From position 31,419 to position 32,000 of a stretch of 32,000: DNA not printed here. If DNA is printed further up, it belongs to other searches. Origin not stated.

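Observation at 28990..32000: tRNA-Ser 3' fragment marking the junction of a probable integrated element that runs off the window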

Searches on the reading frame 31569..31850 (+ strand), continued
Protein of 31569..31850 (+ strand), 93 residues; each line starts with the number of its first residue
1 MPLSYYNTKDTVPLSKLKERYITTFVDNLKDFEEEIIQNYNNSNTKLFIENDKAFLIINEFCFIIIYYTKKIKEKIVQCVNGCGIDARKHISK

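Call 90: fold_search(model_id=the predicted structure, library=viral)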
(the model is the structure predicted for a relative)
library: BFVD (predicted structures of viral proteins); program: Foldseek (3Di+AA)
matches with E <= 10: 964; with E <= 0.001: 195
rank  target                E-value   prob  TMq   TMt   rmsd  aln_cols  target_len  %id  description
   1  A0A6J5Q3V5            6.5e-25  1.00  0.55  0.32  14.2       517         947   20  Archaeal primase DnaG/twinkle, TOPRIM domain [uncultured Caudovirales phage]
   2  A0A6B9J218            7.0e-21  1.00  0.63  0.41  12.1       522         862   17  (no name in the UniProt tables at hand)
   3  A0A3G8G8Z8            2.2e-12  1.00  0.34  0.30  18.5       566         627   13  (no name in the UniProt tables at hand)
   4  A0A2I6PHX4            6.6e-11  1.00  0.40  0.25  10.2       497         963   10  RNA polymerase-binding transcription factor [Pseudomonas phage PMBT3]
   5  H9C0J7                1.9e-10  1.00  0.46  0.31   8.6       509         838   13  (no name in the UniProt tables at hand)
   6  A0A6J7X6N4            2.0e-10  1.00  0.43  0.46  12.3       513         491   11  ATP-binding protein [uncultured Caudovirales phage]
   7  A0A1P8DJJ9            2.3e-10  1.00  0.32  0.69   4.8       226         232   21  (no name in the UniProt tables at hand)
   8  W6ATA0                3.4e-10  1.00  0.34  0.20  20.1       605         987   10  (no name in the UniProt tables at hand)
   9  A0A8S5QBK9            6.0e-10  1.00  0.40  0.40  13.7       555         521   11  Active helicase ring shaped helicase [Siphoviridae sp. ctyNQ5]
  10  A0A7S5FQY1            2.4e-09  1.00  0.39  0.19  15.5       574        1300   11  (no name in the UniProt tables at hand)
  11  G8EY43                3.1e-09  1.00  0.42  0.33  13.8       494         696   10  Uncharacterized protein [Synechococcus phage S-CAM8]
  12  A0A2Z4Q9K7            3.4e-09  1.00  0.43  0.29  10.6       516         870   12  DNA helicase [Microbacterium phage Zeta1847]
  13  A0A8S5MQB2            3.8e-09  1.00  0.37  0.22  13.6       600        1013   12  Replication protein B [Podoviridae sp. ctUS21]
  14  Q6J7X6                4.7e-09  1.00  0.43  0.19  16.2       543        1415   10  Pas55 [Actinoplanes phage phiAsp2]
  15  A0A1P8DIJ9            6.2e-09  1.00  0.44  0.34   9.9       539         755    9  (no name in the UniProt tables at hand)
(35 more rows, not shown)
